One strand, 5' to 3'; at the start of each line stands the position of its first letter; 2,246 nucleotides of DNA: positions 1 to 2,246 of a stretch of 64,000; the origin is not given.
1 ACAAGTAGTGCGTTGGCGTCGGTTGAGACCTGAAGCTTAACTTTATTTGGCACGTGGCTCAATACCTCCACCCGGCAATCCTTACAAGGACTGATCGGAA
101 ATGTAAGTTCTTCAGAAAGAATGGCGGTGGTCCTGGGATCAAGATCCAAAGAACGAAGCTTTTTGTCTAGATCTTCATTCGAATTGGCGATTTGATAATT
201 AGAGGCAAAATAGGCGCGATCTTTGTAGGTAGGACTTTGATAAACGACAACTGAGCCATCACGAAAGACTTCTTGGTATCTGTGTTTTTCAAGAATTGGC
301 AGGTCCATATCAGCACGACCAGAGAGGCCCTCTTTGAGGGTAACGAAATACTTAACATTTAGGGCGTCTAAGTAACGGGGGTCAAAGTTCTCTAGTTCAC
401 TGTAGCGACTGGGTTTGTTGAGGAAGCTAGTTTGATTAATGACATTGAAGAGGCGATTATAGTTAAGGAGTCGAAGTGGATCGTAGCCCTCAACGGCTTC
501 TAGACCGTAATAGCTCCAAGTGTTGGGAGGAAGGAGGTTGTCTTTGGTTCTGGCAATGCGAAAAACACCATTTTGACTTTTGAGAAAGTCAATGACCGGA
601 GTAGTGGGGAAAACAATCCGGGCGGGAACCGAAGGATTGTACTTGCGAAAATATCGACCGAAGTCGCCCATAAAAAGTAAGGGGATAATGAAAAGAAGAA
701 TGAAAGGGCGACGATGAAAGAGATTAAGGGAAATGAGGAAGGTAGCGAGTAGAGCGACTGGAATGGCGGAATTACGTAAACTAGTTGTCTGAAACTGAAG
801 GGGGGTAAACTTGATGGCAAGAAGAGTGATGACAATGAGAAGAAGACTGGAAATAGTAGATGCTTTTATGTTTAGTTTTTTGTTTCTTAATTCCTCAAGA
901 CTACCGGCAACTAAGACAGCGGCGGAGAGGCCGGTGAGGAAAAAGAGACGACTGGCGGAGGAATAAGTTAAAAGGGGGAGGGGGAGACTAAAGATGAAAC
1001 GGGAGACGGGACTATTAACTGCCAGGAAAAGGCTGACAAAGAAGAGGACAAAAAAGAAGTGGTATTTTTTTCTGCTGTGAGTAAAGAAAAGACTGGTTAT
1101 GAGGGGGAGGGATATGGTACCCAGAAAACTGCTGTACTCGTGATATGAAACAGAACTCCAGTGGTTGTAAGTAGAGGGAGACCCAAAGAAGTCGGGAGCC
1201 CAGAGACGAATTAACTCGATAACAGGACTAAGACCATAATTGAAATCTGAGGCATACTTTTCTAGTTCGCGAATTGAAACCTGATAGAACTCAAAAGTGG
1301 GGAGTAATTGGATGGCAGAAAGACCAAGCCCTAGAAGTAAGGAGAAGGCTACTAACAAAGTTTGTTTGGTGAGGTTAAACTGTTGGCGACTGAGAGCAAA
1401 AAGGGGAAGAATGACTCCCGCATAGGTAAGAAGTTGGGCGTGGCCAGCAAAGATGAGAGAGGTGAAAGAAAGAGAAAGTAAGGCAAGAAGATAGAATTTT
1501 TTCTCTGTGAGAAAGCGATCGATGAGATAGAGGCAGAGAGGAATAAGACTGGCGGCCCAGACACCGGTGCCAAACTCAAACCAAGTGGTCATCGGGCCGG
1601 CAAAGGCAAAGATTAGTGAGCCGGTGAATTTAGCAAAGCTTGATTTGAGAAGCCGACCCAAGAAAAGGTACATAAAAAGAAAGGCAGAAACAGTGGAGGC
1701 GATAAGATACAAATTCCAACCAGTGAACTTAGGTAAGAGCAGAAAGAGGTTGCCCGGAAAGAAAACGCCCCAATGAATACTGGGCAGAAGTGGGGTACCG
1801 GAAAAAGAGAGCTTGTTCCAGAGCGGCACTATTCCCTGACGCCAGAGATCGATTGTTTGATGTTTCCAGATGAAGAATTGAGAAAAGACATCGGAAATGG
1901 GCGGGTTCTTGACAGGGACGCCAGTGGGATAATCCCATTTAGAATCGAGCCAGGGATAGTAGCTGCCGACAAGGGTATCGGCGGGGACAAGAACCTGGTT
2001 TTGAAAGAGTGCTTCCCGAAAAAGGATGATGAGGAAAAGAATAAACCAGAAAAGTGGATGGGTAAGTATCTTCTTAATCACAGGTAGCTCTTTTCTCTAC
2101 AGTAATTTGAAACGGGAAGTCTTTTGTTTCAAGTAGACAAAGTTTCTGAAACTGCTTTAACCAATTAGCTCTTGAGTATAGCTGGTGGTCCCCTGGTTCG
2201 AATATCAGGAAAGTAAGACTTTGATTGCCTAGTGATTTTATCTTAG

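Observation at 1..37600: About 37 kb devoted almost entirely to envelope glycosylation: at least 11 GT-C membrane glycosyltransferases, three Dpm1-like polyprenyl-phosphate sugar synthases, five other GT-A/GT-B enzymes, a flippase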

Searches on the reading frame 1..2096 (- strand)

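Call 6: search_protein_families(library=pfam, proteins=[window:1-2096:-], max_evalue=0.01)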
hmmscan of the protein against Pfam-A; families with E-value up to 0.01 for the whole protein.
window:1-2096:- (698 aa): 0 families
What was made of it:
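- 1..2096 (-): YfhO-like GT-C, partial. Its C-terminus lies beyond the window start. Paralog of 3605-5875. No Pfam hit of its own (call 6).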

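Call 14: search_protein_families(library=ncbifam, proteins=[window:1-2096:-], max_evalue=0.01)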
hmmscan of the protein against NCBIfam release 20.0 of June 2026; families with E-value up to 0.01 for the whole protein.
window:1-2096:- (698 aa): 0 families
